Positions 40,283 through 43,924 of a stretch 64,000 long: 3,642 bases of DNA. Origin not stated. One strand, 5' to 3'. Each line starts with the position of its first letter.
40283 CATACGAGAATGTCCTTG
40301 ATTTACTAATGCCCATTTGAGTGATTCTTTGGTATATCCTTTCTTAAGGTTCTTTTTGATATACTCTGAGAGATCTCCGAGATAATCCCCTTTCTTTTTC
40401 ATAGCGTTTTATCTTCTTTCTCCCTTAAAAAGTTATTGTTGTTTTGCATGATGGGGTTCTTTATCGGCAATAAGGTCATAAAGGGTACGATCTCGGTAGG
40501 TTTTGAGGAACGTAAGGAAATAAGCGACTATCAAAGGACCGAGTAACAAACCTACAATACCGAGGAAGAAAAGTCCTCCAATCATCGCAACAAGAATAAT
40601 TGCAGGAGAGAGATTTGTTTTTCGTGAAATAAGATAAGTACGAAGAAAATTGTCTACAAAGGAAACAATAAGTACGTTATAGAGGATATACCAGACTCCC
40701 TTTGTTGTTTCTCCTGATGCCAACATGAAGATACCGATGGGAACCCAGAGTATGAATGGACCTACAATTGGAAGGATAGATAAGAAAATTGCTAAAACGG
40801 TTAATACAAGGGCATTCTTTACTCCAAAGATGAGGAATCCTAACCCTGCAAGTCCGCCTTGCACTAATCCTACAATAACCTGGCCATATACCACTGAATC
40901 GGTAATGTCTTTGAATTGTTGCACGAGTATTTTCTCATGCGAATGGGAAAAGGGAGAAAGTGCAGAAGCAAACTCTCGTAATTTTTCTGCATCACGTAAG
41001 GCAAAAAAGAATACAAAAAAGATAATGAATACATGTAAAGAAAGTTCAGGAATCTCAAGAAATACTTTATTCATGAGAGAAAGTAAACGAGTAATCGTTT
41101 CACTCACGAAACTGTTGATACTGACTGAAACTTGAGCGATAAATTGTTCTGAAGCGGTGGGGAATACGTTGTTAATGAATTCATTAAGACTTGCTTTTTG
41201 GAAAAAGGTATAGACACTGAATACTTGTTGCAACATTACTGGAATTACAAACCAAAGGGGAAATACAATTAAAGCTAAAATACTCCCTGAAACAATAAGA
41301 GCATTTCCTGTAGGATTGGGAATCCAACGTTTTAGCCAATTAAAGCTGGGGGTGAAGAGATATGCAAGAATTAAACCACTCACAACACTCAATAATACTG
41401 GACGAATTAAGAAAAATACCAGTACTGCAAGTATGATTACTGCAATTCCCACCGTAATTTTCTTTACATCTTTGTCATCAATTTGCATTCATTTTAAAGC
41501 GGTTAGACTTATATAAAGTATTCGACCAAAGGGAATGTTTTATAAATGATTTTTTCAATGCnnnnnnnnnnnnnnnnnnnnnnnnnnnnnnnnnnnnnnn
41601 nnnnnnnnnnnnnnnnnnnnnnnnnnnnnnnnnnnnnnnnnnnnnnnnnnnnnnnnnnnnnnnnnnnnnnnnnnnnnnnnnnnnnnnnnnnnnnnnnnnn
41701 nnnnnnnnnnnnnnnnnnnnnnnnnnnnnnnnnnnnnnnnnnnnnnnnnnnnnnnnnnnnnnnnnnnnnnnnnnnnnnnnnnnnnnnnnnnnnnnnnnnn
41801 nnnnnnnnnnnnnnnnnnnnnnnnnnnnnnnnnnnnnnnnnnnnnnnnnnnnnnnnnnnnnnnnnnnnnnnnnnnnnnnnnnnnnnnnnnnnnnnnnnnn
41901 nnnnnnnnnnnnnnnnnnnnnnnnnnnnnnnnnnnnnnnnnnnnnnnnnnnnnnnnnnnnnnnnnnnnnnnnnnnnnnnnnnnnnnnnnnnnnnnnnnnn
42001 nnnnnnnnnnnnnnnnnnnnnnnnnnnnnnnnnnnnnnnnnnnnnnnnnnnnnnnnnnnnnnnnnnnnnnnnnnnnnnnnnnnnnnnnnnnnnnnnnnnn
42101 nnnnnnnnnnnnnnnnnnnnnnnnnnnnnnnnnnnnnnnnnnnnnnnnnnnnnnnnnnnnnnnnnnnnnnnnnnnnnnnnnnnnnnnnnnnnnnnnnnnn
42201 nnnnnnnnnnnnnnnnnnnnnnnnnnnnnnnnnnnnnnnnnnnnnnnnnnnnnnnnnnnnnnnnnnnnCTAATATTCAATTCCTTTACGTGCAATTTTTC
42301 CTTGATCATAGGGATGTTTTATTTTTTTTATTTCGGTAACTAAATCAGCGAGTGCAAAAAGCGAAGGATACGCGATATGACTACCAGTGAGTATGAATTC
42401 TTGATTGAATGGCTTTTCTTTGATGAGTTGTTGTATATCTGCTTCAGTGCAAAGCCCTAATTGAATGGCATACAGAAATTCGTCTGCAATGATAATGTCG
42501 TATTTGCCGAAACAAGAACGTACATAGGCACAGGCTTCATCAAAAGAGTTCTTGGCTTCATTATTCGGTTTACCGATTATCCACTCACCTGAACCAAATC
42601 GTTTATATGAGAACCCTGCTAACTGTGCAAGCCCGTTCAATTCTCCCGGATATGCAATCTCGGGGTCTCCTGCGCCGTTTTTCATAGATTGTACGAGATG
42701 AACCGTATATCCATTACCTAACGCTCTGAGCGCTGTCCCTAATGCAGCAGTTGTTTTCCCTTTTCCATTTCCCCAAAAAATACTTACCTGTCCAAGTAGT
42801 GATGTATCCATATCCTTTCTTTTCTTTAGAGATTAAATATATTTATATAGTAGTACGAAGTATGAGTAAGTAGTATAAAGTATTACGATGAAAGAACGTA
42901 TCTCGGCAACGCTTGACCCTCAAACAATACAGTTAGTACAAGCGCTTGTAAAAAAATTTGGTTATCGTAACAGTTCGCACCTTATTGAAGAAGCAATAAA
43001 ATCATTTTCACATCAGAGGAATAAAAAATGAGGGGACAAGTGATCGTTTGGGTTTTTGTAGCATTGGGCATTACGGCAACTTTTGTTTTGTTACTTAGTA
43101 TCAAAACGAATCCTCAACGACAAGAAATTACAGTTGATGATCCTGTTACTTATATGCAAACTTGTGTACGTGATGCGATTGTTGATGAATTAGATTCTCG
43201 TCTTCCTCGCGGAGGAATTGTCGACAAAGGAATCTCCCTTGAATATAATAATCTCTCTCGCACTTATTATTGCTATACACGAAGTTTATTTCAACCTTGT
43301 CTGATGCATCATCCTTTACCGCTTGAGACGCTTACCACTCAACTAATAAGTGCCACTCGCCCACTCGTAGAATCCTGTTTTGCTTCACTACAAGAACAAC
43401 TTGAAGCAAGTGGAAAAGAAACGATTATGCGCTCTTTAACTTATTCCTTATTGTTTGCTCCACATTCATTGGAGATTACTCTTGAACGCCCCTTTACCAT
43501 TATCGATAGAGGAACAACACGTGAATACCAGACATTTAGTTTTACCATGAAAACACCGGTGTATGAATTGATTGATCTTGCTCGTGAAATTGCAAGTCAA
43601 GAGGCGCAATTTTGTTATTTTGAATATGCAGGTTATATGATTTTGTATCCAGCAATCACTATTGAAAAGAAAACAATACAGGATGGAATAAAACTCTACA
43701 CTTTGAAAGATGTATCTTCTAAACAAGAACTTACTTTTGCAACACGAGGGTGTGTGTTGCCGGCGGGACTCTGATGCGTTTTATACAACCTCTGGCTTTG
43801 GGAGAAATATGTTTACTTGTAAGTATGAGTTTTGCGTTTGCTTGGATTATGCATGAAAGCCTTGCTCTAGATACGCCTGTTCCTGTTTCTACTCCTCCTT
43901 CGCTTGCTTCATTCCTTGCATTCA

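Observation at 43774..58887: Fusion/fission: the 1316-aa protein equals the 489-aa secreted Cys-rich protein plus the 740-aa membrane/Ig-like protein encoded 6.7 kb further on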

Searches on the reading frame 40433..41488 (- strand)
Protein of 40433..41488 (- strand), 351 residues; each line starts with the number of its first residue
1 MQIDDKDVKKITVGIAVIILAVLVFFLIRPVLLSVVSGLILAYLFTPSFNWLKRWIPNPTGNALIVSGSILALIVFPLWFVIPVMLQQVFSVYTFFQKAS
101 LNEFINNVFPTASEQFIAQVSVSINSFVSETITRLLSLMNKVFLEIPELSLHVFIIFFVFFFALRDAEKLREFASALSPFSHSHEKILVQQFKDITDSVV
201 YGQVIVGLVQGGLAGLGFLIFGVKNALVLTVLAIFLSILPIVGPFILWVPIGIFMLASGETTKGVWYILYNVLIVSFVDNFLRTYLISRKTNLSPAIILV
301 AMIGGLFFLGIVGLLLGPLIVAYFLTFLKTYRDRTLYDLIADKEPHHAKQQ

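Call 13: search_protein_families(library=pfam, proteins=[window:40433-41488:-], max_evalue=0.01)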
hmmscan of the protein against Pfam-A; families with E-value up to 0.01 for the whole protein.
window:40433-41488:- (351 aa): 1 family
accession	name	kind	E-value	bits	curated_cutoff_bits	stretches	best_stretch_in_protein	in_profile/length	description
PF01594.21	AI-2E_transport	-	3.8e-47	161.5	34.3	1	15-332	5-327/327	AI-2E family transporter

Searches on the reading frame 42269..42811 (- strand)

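Call 13: search_protein_families(library=pfam, proteins=[window:42269-42811:-], max_evalue=0.01)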
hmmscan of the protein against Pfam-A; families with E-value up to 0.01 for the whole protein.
window:42269-42811:- (180 aa): 1 family
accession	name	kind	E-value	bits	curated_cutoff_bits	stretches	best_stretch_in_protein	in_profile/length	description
PF02572.21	CobA_CobO_BtuR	-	2.5e-44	151.9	25.7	1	7-180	3-172/172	ATP:corrinoid adenosyltransferase BtuR/CobO/CobP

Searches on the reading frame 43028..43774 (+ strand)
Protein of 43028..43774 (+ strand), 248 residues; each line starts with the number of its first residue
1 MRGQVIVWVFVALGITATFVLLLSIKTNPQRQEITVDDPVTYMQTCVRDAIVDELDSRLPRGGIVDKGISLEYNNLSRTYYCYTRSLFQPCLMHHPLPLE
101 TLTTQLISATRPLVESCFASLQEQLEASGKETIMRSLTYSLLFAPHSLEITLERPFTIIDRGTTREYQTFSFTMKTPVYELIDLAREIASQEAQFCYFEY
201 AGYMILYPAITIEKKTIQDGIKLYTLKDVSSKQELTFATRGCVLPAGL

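Call 10: search_protein_families(library=pfam, proteins=[window:43028-43774:+], max_evalue=0.1)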
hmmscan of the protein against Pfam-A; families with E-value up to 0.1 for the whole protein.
window:43028-43774:+ (248 aa): 0 families

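Call 28: search_protein_families(library=ncbifam, proteins=[window:43028-43774:+], max_evalue=0.1)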
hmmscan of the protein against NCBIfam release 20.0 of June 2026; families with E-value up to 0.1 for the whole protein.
window:43028-43774:+ (248 aa): 0 families
